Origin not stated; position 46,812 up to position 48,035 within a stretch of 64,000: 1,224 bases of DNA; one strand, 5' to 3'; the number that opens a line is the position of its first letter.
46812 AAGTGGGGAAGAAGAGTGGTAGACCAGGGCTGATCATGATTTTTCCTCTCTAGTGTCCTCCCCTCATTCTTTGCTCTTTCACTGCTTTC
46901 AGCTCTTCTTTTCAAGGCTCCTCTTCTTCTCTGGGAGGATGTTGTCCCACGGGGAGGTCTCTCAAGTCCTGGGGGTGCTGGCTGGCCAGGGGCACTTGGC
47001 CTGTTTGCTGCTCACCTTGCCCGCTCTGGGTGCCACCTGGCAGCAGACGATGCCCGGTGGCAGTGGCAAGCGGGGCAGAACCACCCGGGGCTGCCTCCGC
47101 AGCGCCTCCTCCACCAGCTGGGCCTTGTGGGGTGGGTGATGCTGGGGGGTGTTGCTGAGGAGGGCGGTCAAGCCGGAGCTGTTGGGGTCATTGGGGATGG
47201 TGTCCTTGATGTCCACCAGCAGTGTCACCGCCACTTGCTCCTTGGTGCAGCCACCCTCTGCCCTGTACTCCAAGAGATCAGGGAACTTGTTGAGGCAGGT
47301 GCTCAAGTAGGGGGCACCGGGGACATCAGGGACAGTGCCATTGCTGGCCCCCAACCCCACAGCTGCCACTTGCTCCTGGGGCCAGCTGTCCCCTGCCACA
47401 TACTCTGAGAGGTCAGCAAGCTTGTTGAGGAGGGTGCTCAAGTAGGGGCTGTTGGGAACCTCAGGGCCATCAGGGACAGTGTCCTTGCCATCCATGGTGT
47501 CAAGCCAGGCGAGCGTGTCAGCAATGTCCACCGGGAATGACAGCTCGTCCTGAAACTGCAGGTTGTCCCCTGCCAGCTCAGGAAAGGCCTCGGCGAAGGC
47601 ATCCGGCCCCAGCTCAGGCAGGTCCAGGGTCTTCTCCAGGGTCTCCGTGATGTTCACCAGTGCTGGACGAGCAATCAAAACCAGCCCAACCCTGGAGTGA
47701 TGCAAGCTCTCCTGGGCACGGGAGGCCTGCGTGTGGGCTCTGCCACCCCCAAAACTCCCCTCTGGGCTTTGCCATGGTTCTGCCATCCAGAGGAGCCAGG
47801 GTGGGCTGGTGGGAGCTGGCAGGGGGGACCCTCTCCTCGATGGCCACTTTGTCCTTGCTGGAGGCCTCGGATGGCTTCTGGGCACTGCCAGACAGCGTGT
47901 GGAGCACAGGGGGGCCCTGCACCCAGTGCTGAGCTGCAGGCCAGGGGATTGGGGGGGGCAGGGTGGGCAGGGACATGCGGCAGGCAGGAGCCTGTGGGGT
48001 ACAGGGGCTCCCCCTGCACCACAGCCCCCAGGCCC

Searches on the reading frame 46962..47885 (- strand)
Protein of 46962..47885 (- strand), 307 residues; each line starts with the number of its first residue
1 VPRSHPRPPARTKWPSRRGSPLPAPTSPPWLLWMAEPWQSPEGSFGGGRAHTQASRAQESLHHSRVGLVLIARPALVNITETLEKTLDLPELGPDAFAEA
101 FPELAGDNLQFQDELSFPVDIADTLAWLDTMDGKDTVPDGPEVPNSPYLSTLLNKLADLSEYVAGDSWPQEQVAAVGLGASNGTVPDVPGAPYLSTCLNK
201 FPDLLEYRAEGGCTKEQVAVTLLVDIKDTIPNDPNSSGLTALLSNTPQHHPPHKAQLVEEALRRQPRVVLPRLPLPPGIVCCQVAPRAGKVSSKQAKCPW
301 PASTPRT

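Call 51: search_protein_representatives(protein=window:46962-47885:-)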
Query: 307 residues. Proteins with E-value up to 0.001 (for the whole library): 70; up to 1e-10: 29; up to 1e-30: 2. The best 70 are listed.
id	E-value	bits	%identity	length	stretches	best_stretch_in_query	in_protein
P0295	3.4e-50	187.7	54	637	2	57-226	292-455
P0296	8.9e-44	166.6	47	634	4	143-236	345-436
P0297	1.1e-30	123.6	71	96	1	66-157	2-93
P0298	2.3e-29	119.3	45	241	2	83-232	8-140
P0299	3.5e-28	115.4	61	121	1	71-181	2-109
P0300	7.3e-28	114.3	45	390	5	85-231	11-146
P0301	2.5e-26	109.3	51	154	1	47-214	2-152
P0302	6.5e-25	104.6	68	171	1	88-183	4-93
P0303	1.9e-24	103.1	38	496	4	150-236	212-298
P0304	2.8e-23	99.2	43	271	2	66-236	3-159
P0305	6.9e-22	94.7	63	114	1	71-156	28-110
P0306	5.7e-21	91.7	57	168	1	85-215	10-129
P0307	1.4e-19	87.1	45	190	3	156-232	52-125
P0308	1.4e-18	83.8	54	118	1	83-198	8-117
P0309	5.2e-18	82.0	53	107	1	85-181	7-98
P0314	2.8e-14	69.7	52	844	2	247-306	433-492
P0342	6.9e-07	45.4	38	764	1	7-190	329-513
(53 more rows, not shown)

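Call 52: list_cluster_members(proteins=[P0295, P0296, P0303, P0314])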
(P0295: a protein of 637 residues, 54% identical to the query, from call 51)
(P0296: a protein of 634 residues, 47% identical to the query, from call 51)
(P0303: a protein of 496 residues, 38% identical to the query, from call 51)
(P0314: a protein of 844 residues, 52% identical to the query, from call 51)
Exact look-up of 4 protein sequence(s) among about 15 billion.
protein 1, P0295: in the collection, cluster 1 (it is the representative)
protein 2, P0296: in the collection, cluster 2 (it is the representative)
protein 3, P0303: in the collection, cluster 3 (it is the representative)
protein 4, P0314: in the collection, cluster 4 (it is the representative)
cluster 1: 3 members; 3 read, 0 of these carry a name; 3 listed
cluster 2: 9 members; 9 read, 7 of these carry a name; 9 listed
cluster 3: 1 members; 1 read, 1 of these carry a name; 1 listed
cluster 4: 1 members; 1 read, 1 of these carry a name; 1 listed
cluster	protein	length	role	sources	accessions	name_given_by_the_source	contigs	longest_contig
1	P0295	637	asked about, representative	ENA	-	-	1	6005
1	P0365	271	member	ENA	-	-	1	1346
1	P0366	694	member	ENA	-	-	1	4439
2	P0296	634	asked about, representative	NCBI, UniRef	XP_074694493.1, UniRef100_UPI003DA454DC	uncharacterized protein LOC141929211 [Strix aluco] | uncharacterized protein LOC141929211 n=1 Tax=Strix aluco TaxID=111821 RepID=UPI003DA454DC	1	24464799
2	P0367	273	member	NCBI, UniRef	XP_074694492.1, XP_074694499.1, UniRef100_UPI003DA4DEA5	uncharacterized protein LOC141929216 [Strix aluco] | uncharacterized protein LOC141929210 n=1 Tax=Strix aluco TaxID=111821 RepID=UPI003DA4DEA5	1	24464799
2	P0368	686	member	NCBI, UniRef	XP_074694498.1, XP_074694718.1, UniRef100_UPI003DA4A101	uncharacterized protein LOC141929324 isoform X1 [Strix aluco] | uncharacterized protein LOC141929215 n=1 Tax=Strix aluco TaxID=111821 RepID=UPI003DA4A101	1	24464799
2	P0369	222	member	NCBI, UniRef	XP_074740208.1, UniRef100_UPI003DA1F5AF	uncharacterized protein LOC141949940 [Strix uralensis] | uncharacterized protein LOC141949940 n=1 Tax=Strix uralensis TaxID=36305 ...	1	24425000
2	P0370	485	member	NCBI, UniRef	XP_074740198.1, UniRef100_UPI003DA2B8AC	uncharacterized protein LOC141949931 [Strix uralensis] | uncharacterized protein LOC141949931 n=1 Tax=Strix uralensis TaxID=36305 ...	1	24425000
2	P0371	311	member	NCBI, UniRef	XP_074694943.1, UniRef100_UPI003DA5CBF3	uncharacterized protein LOC141929428 [Strix aluco] | uncharacterized protein LOC141929428 n=1 Tax=Strix aluco TaxID=111821 RepID=UPI003DA5CBF3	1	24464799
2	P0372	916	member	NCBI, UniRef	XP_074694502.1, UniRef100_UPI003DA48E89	uncharacterized protein LOC141929220 [Strix aluco] | uncharacterized protein LOC141929220 n=1 Tax=Strix aluco TaxID=111821 RepID=UPI003DA48E89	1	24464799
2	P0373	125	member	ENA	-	-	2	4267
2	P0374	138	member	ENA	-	-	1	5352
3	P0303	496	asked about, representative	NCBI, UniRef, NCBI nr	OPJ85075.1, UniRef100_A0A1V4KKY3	hypothetical protein AV530_018108 [Patagioenas fasciata monilis] | Uncharacterized protein n=1 Tax=Patagioenas fasciata monilis TaxID=372326 ...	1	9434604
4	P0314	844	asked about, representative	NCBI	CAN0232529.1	unnamed protein product, partial [Bubo scandiacus]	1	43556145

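Call 53: search_protein_families(library=pfam, proteins=[P0295, P0296, P0303, P0314, P0300, P0342], max_evalue=0.01)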
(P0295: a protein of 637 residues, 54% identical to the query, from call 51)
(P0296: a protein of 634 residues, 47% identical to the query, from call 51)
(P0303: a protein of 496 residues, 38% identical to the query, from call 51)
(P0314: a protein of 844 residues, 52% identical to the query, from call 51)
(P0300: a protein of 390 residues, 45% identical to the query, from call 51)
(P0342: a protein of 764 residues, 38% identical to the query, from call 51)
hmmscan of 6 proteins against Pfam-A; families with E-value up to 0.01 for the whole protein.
P0295 (637 aa): 0 families

P0296 (634 aa): 0 families

P0303 (496 aa): 0 families

P0314 (844 aa): 1 family
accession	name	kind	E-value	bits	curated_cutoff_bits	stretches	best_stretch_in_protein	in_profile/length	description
PF13711.11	DUF4160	-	0.0068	17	23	0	501-523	40-62/65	Domain of unknown function (DUF4160)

P0300 (390 aa): 0 families

P0342 (764 aa): 0 families
